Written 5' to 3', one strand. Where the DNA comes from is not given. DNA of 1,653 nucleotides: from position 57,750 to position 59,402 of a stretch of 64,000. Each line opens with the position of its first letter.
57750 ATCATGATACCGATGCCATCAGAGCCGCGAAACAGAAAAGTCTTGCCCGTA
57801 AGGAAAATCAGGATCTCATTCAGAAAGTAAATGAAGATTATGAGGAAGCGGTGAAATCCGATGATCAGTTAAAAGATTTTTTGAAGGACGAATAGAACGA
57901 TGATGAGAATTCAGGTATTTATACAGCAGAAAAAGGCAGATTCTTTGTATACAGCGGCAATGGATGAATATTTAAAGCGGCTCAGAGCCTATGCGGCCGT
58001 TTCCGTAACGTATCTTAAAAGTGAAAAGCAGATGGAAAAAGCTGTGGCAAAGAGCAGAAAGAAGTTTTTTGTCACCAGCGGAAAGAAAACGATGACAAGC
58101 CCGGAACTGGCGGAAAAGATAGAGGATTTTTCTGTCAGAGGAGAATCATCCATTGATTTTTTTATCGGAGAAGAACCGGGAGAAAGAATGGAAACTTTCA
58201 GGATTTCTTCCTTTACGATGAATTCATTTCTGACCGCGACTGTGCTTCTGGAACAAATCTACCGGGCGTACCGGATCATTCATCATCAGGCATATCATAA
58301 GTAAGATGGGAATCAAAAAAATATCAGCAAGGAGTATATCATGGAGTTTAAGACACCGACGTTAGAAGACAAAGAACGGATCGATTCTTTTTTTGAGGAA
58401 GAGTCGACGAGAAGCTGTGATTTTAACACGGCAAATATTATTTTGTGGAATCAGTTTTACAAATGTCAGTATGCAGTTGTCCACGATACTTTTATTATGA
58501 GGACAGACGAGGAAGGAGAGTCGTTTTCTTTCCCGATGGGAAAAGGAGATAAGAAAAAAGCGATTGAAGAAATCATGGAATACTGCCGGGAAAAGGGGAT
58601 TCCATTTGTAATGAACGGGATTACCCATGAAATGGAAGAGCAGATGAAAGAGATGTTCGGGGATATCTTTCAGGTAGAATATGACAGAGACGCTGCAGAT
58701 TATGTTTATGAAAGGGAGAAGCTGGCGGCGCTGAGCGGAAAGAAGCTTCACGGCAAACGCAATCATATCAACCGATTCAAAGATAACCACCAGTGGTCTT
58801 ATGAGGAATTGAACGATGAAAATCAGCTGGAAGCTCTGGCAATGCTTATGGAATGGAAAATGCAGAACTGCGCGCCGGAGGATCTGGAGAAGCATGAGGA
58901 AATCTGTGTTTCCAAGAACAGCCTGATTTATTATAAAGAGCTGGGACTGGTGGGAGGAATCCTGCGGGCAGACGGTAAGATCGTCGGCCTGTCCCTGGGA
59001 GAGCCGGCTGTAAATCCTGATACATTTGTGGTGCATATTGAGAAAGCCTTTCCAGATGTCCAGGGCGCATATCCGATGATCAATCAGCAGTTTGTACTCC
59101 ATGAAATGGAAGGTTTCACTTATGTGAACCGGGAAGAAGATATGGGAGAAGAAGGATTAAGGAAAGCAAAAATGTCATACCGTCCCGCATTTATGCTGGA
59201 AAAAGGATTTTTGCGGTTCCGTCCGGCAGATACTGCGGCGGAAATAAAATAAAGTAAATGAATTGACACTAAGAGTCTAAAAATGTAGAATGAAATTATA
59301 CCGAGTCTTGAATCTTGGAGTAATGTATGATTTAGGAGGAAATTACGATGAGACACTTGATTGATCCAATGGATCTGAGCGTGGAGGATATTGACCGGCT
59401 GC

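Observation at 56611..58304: Two RlmH paralogues with complementary losses: candidate split, obligate-heterodimer rRNA methyltransferase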

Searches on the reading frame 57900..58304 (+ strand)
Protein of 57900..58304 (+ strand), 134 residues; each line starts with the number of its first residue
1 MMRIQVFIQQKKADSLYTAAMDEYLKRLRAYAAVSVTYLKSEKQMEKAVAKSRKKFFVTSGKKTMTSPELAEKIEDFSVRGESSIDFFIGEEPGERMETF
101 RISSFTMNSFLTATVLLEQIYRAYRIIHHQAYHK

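Call 3: search_protein_families(library=pfam, proteins=[window:57900-58304:+], max_evalue=1)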
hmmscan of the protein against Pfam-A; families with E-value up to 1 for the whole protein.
window:57900-58304:+ (134 aa): 1 family
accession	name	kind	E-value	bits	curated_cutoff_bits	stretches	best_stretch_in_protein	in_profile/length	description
PF02590.22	SPOUT_MTase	-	1.1e-18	68.2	27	1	2-133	1-154/154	Predicted SPOUT methyltransferase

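Call 4: search_protein_families(library=ncbifam, proteins=[window:57900-58304:+], max_evalue=1)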
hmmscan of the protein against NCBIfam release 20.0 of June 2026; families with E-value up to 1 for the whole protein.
window:57900-58304:+ (134 aa): 9 families
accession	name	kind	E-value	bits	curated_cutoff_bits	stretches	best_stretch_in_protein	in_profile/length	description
NF000985.0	PRK00103.1-3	equivalog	4.2e-17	62.4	172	2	63-134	81-159/159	23S rRNA (pseudouridine(1915)-N(3))-methyltransferase RlmH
TIGR00246.1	tRNA_RlmH_YbeA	equivalog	2.1e-12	47.2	149.7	2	59-134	74-154/155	23S rRNA (pseudouridine(1915)-N(3))-methyltransferase RlmH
NF000986.0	PRK00103.1-4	equivalog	1.7e-11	44.6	141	1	26-134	40-155/156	23S rRNA (pseudouridine(1915)-N(3))-methyltransferase RlmH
NF000987.0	PRK00103.2-1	equivalog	1.3e-05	25.7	210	1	80-134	91-151/151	23S rRNA (pseudouridine(1915)-N(3))-methyltransferase RlmH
NF000990.0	PRK00103.2-4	equivalog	3.6e-05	23.8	207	2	56-133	71-155/157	23S rRNA (pseudouridine(1915)-N(3))-methyltransferase RlmH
NF000989.0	PRK00103.2-3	equivalog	6e-05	23.2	169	1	43-134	61-159/160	23S rRNA (pseudouridine(1915)-N(3))-methyltransferase RlmH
NF000988.0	PRK00103.2-2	equivalog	0.00027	21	199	1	46-134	60-155/156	23S rRNA (pseudouridine(1915)-N(3))-methyltransferase RlmH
NF000984.0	PRK00103.1-1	equivalog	0.00034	20.5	242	1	40-134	55-155/156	23S rRNA (pseudouridine(1915)-N(3))-methyltransferase RlmH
NF000991.0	PRK00103.2-5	equivalog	0.0032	17.3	216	1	61-134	79-159/160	23S rRNA (pseudouridine(1915)-N(3))-methyltransferase RlmH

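Call 14: find_homologous_proteins(query=window:57900-58304:+, max_evalue=0.00001)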
Query window:57900-58304:+ (134 aa): 75 proteins with E <= 0.00001 among 134 candidates.
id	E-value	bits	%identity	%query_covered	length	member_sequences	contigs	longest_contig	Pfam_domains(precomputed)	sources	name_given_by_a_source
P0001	3.3e-77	274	99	100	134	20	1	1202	PF02590.23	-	-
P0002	1.3e-59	217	79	100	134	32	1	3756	PF02590.23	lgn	-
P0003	5.3e-58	212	76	100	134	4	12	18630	PF02590.23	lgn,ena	-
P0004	1.4e-51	192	68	100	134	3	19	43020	PF02590.23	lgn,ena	-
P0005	4.5e-49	183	67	100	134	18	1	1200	PF02590.23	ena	-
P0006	4.1e-41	158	60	100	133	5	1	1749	PF02590.23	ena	-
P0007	2.2e-37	146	54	99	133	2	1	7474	PF02590.23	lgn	-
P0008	6.3e-37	144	56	100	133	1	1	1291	PF02590.23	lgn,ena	-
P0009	1.1e-36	144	54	100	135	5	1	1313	PF02590.23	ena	-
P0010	1.9e-36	143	55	99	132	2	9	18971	PF02590.23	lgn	-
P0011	1.1e-33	134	74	68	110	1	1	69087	PF02590.23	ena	-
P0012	1.3e-32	130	49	100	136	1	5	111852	PF02590.23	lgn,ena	-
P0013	4.6e-28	116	46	99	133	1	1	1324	PF02590.23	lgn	-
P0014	8.4e-25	105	46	100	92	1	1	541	PF02590.23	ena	-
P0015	1.2e-24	105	76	53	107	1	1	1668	PF02590.23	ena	-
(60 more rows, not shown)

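Call 29: search_solved_structures(query=window:57900-58304:+, show_alignments=3, max_evalue=0.01)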
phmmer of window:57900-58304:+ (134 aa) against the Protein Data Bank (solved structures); distinct sequences matched with E-value up to 0.01: 4.
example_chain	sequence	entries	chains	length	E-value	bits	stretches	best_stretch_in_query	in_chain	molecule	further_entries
1to0_A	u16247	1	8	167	1.3e-09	41.8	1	61-134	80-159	Hypothetical UPF0247 protein yyda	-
4fak_A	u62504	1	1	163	3.4e-08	37.2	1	42-134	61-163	Ribosomal RNA large subunit methyltransferase H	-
1vh0_A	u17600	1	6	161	5.8e-08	36.4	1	42-134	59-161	Hypothetical UPF0247 protein SAV0024/SA0023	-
1o6d_A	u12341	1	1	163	2.1e-05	28.2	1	63-133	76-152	Hypothetical UPF0247 protein TM0844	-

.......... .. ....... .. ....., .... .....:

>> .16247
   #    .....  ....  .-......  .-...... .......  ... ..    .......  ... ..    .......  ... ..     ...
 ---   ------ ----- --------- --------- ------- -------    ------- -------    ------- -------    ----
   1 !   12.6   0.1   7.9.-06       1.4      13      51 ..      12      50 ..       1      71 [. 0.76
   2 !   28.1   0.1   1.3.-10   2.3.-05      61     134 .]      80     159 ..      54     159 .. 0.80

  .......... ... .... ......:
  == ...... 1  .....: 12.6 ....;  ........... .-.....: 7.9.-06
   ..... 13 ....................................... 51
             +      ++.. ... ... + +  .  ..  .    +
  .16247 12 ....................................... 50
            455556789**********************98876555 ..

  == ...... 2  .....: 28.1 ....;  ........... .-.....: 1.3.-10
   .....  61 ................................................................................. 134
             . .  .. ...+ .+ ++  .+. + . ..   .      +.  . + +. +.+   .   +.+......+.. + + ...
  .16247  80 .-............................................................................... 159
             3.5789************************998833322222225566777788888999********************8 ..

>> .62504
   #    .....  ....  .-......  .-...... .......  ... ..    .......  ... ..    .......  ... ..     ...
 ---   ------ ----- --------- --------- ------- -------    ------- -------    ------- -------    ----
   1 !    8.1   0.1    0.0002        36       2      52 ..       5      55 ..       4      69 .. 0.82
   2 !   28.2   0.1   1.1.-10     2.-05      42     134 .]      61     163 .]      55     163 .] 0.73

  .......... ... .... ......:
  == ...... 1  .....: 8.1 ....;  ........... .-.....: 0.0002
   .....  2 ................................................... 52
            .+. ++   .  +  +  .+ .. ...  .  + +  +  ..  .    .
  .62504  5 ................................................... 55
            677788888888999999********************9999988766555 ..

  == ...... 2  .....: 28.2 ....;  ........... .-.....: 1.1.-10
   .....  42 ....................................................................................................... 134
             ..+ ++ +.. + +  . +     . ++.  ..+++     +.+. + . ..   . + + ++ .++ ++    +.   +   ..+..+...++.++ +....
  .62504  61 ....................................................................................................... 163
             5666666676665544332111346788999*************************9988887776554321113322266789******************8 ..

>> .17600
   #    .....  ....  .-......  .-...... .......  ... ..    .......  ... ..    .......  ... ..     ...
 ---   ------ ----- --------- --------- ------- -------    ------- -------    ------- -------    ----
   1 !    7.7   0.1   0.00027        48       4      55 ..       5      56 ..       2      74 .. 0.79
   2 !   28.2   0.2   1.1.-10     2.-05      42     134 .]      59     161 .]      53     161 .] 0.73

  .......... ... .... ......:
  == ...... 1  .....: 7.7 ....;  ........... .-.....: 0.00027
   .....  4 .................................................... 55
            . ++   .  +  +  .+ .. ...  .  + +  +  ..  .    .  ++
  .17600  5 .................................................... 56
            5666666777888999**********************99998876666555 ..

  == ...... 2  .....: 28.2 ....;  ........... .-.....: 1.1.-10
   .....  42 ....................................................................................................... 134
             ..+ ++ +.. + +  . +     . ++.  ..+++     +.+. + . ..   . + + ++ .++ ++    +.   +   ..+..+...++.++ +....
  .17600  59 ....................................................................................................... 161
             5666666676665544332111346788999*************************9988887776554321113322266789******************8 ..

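Call 33: find_related_loci(query=A1, collection=genome_contigs, flank=4000)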
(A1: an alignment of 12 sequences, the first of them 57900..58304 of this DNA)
Query A1 (134 aa) in genome_contigs; peptide patterns used: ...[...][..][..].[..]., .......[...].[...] (x = any residue, [..] = any of these).
599 stretches matched a pattern (row limit reached: there are more); 543 encode a relative of the query (tblastn E <= 1e-3); the best 80 are kept; 80 distinct loci.
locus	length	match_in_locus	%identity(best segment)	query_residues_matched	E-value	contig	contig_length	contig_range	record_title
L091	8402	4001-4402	76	1-134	2e-66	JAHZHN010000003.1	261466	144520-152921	MAG: Clostridiales bacterium isolate HRGM_Genome_3310 HRGM_Genome_3310_3, whole genome shotgun sequence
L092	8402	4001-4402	68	1-134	3e-55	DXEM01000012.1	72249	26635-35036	MAG TPA_asm: Candidatus Anaerostipes excrementavium isolate CHK191-13928 CHK191__C89902_L72249_SAMEA5754835, whole genom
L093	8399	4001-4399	60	1-134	7e-51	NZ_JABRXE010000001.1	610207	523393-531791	Anaerostipes faecalis strain AGMB03513 AGMB03513.1, whole genome shotgun sequence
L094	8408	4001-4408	56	1-134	3e-48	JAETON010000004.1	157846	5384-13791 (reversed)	MAG: Lachnospiraceae bacterium isolate S14_Bin3 scaffold_142_3, whole genome shotgun sequence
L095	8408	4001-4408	51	1-134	1e-39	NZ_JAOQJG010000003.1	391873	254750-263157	Anaerostipes amylophilus strain H1_26 .13414_6_14.3, whole genome shotgun sequence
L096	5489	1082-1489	51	1-134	2e-39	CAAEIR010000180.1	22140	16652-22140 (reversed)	MAG TPA_asm: uncultured Anaerostipes sp., isolate HGM11971, WGS project CAAEIR010000000 data, contig: ERS473319_7_k99_13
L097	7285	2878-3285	49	1-134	3e-39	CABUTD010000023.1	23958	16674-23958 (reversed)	MAG TPA_asm: uncultured Anaerostipes sp. isolate MGYG-HGUT-04359 genome assembly, contig: GUT_GENOME269664_23, whole gen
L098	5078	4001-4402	39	2-134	7e-30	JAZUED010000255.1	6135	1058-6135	MAG: Candidatus Fimousia sp. isolate T1900045302_TH20190072.MAGScoT_cleanbin_000036 SGB_6148_k141_1128799, whole genome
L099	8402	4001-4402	38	1-134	7e-26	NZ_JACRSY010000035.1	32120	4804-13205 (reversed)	Zhenhengia yiwuensis strain NSJ-12 CP_SP_D3_27_ctg035, whole genome shotgun sequence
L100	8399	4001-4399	36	2-134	1e-25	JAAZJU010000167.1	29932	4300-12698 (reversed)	MAG: Clostridia bacterium isolate AS21ysBPME_41 139119_AS21, whole genome shotgun sequence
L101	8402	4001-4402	34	1-134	1e-24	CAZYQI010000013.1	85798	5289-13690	MAG TPA_asm: uncultured Peptostreptococcaceae bacterium isolate SRP302447_co1_726 genome assembly, contig: NODE_926_leng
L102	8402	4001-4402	36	2-134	6e-24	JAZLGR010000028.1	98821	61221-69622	MAG: Candidatus Fimousia sp. isolate T1900044993_TA20190055.MAGScoT_cleanbin_000005 SGB_4231_k141_1164225, whole genome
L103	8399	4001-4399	36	2-134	4e-24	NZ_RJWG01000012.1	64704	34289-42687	Clostridium prolinivorans strain PYR-10 scaffold12, whole genome shotgun sequence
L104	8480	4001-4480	35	1-134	6e-23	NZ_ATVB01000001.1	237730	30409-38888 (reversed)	Alloscardovia omnicolens DSM 21503 G464DRAFT_scaffold00001.1_C, whole genome shotgun sequence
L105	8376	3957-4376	35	2-134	7e-22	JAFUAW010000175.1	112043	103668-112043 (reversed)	MAG: Lachnospiraceae bacterium isolate RGIG4327 Roe_deer_Duodenum.Co__c474153, whole genome shotgun sequence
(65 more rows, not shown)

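Call 54: predict_structure(alignment_id=A2)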
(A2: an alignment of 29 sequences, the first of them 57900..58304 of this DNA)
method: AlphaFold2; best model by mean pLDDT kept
length: 134 residues; sequences in the alignment: 29
mean_pLDDT: 92.0   pTM: 0.87
mean pLDDT of the five models: 92.0, 91.9, 91.7, 90.6, 90.0
residues with pLDDT >= 90: 105; 70-90: 26; 50-70: 2; < 50: 1
segments of 3 or more residues with pLDDT < 50: none
pLDDT, mean of each block of 10 residues (from residue 1): 94 93 97 96 93 93 88 92 94 86 92 96 94 62
secondary structure, 60 per line:
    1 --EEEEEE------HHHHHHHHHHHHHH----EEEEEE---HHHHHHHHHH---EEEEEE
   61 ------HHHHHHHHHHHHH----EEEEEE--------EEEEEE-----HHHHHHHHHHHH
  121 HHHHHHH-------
elements in order: E3-8 H15-28 E33-38 H42-51 E55-60 H67-79 E84-89 E98-103 H109-127

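Call 57: fold_search(model_id=the predicted structure, library=pdb)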
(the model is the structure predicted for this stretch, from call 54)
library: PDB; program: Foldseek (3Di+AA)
matches with E <= 10: 760; with E <= 0.001: 14
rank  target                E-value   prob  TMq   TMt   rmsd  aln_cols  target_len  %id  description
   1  1to0_B                5.2e-09  1.00  0.84  0.76   3.1       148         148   27  X-ray structure of Northeast Structural Genomics target protein sr145 from Bacillus subtilis (released 2004-07-20)
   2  1to0_H                5.2e-09  1.00  0.82  0.74   4.3       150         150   29  X-ray structure of Northeast Structural Genomics target protein sr145 from Bacillus subtilis (released 2004-07-20)
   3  1vh0_A                5.5e-09  1.00  0.80  0.69   4.5       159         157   23  Crystal structure of a hypothetical protein (released 2003-11-25)
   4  1vh0_F                9.9e-09  1.00  0.82  0.72   3.1       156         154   22  Crystal structure of a hypothetical protein (released 2003-11-25)
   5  4fak                  1.3e-08  1.00  0.79  0.66   4.7       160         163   24  Crystal Structure of OrfX in Complex with S-Adenosylmethionine (released 2012-06-06)
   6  1to0_D                1.5e-08  1.00  0.82  0.73   4.3       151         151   28  X-ray structure of Northeast Structural Genomics target protein sr145 from Bacillus subtilis (released 2004-07-20)
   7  1vh0_D                2.3e-08  1.00  0.77  0.70   4.2       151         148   22  Crystal structure of a hypothetical protein (released 2003-11-25)
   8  1o6d                  2.8e-08  1.00  0.77  0.71   3.9       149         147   21  Crystal structure of a hypothetical protein (released 2003-11-25)
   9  1to0_A                3.6e-08  1.00  0.84  0.77   2.9       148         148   28  X-ray structure of Northeast Structural Genomics target protein sr145 from Bacillus subtilis (released 2004-07-20)
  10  1to0_C                9.6e-08  1.00  0.80  0.73   3.3       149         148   27  X-ray structure of Northeast Structural Genomics target protein sr145 from Bacillus subtilis (released 2004-07-20)
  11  1to0_F                2.0e-07  1.00  0.81  0.76   2.8       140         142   28  X-ray structure of Northeast Structural Genomics target protein sr145 from Bacillus subtilis (released 2004-07-20)
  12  1to0_E                3.3e-07  1.00  0.81  0.79   2.7       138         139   29  X-ray structure of Northeast Structural Genomics target protein sr145 from Bacillus subtilis (released 2004-07-20)
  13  1ns5_B                8.2e-07  1.00  0.79  0.70   4.1       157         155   18  X-RAY STRUCTURE OF YBEA FROM E.COLI. NORTHEAST STRUCTURAL GENOMICS RESEARCH CONSORTIUM (NESG) TARGET ER45 (released 2003-02-04)
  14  5twj_A                2.6e-05  1.00  0.80  0.69   3.3       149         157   16  Crystal Structure of RlmH in Complex with S-Adenosylmethionine (released 2017-05-03)
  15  3ic6                  1.2e-02  0.90  0.46  0.33  13.0       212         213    9  Crystal structure of putative methylase family protein from Neisseria gonorrhoeae (released 2009-08-04)
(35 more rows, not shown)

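Call 58: search_protein_representatives(alignment_id=A2)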
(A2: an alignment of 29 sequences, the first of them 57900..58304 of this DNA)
Query: 29 sequences, 133 profile positions. Proteins with E-value up to 0.001 (for the whole library): 8167; up to 1e-10: 2790; up to 1e-30: 86. The best 150 are listed.
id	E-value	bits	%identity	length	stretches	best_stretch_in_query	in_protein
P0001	5.2e-50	185.3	-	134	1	1-133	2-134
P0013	9.4e-47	174.8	-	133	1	1-133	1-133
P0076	4.5e-43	162.9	-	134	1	1-133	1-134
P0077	1.5e-42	161.2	-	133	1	1-133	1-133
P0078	1.4e-41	158.1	-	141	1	1-133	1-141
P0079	2.2e-41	157.4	-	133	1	1-133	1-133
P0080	4.1e-41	156.5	-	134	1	1-133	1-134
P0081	7.5e-41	155.7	-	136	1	1-133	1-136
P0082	1.0e-40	155.2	-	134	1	1-133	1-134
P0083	2.6e-40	154.0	-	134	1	1-133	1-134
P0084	4.0e-40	153.3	-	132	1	1-133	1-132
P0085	7.4e-40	152.5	-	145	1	1-133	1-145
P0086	9.9e-40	152.1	-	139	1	1-133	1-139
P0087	2.0e-39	151.0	-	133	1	1-133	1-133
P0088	2.3e-39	150.9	-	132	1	1-133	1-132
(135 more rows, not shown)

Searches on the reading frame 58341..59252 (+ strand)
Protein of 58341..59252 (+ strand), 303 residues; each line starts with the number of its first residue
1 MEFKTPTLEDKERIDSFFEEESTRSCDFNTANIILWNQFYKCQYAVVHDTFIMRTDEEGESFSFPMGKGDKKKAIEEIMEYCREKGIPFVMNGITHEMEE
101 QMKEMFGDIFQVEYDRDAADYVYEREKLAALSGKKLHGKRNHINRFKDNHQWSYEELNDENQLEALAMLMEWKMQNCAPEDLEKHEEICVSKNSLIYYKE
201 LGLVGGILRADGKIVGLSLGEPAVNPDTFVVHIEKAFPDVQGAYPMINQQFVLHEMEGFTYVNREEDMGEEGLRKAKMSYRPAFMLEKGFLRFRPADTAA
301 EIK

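Call 3: search_protein_families(library=pfam, proteins=[window:58341-59252:+], max_evalue=1)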
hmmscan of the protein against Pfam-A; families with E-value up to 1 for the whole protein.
window:58341-59252:+ (303 aa): 3 families
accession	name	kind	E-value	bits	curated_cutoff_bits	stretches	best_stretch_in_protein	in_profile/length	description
PF09924.15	LPG_synthase_C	-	2.4e-52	178.3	27.5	1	24-284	7-291/298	Phosphatidylglycerol lysyltransferase, C-terminal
PF04055.27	Radical_SAM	-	0.023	15.3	29.5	1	62-106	116-163/166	Radical SAM superfamily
PF10566.15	Glyco_hydro_97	-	0.039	13.8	32.5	1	66-125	68-133/275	Glycoside hydrolase 97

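Call 4: search_protein_families(library=ncbifam, proteins=[window:58341-59252:+], max_evalue=1)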
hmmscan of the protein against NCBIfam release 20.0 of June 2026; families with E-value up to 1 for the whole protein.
window:58341-59252:+ (303 aa): 1 family
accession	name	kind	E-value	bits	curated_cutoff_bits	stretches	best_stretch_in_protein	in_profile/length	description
NF004804.0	PRK06153.1-3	equivalog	0.084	11.8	340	1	57-108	265-317/401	hypothetical protein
